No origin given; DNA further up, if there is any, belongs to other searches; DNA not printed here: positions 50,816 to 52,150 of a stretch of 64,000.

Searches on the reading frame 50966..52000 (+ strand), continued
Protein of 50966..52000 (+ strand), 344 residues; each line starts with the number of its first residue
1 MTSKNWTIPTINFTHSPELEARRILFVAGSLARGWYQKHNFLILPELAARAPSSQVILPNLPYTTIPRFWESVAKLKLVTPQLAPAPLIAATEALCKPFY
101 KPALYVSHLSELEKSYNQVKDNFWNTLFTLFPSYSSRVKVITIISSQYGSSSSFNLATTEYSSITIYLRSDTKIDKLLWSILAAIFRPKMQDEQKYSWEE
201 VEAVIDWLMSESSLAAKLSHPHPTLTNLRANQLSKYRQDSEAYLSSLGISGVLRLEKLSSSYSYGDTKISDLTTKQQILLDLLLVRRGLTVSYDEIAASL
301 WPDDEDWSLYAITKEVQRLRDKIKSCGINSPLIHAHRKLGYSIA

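Call 77: search_solved_structures(query=A6, max_evalue=1)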
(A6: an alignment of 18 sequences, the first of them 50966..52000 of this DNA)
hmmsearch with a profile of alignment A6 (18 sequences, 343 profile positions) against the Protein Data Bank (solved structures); distinct sequences matched with E-value up to 1: 75 (the best 60 are shown).
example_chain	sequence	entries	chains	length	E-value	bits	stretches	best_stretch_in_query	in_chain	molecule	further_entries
1kgs_A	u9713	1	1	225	3.6e-10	42.6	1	258-340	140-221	DNA BINDING RESPONSE REGULATOR D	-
3rjp_A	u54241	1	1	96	1e-08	37.9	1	261-342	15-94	CovR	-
2jzy_A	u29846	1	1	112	1.1e-08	37.7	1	268-342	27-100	Transcriptional regulatory protein PcoR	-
5dcm_B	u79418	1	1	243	1.6e-08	37.2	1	266-343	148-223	PhoB family transcriptional regulator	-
5dcl_A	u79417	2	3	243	2.6e-08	36.5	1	266-342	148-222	PhoB family transcriptional regulator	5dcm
2k4j_A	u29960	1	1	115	4.2e-08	35.8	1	256-342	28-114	Putative TRANSCRIPTIONAL REGULATOR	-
2d1v_A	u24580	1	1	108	1.2e-07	34.4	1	267-343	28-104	Transcriptional regulatory protein yycF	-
5za3_A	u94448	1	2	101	1.2e-07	34.3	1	269-342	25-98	DNA-binding response regulator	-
6cqg_A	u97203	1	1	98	2e-07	33.6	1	269-342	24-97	DNA-binding response regulator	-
2hwv_A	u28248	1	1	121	2.4e-07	33.3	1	269-343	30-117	DNA-binding response regulator VicR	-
6is4_A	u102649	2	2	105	3.9e-07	32.7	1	269-341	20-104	Response regulator ArlR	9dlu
6kyx_A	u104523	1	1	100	6.5e-07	31.9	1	269-341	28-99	DNA-binding response regulator ArlR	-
6iju_A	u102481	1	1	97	6.5e-07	31.9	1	269-341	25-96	DNA-binding response regulator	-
2zxj_A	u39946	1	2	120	7e-07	31.8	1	269-342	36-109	Transcriptional regulatory protein walR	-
4b09_A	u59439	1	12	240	3.8e-06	29.4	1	266-340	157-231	TRANSCRIPTIONAL REGULATORY PROTEIN BAER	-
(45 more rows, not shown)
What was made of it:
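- On OmpR/PhoB winged-helix effector domain (Pfam Trans_reg_C, PF00486): The PDB profile search gives E 3.6e-10 to DrrD (call 77).
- A PDB profile search gives E 3.6e-10 (call 77).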

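Call 78: search_protein_families(library=ncbifam, proteins=[window:50966-52000:+], max_evalue=0.05)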
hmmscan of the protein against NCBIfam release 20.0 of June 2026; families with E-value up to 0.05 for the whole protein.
window:50966-52000:+ (344 aa): 10 families
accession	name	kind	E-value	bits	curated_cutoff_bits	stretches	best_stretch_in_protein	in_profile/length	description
TIGR01387.1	cztR_silR_copR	subfamily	1.9e-07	31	279.2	1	233-342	111-217/218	heavy metal response regulator transcription factor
NF008567.0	PRK11517.1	equivalog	4.5e-06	26.2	353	1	226-343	105-218/223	response regulator transcription factor HprR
NF008296.0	PRK11083.1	equivalog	8.2e-06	25.4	273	1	245-343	128-225/228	two-component system response regulator CreB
NF045944.1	ResRegRpaBCyano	equivalog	1.4e-05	24.6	330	1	263-343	145-227/229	response regulator transcription factor RpaB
NF041734.1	resp_reg_RppA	equivalog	0.00046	19.6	250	1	259-343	144-227/229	two-component system response regulator RppA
NF007346.1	PRK09836.1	equivalog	0.0012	18.6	420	1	253-342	133-220/227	copper/silver response regulator transcription factor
NF033117.2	vanR_ACDEGLN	exception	0.0074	15.9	350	1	232-343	115-225/226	VanR-ABDEGLN family response regulator transcription factor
NF053854.1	RespRegPhoBBctds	equivalog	0.011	15.1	270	1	264-341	149-222/225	two-component system response regulator PhoB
NF012023.0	PRK15479.1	equivalog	0.018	14.6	337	1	269-343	146-217/224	transcriptional regulator TctD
NF000404.1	vanR-D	exception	0.035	13.6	500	1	268-343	155-230/232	vancomycin resistance response regulator transcription factor VanR-D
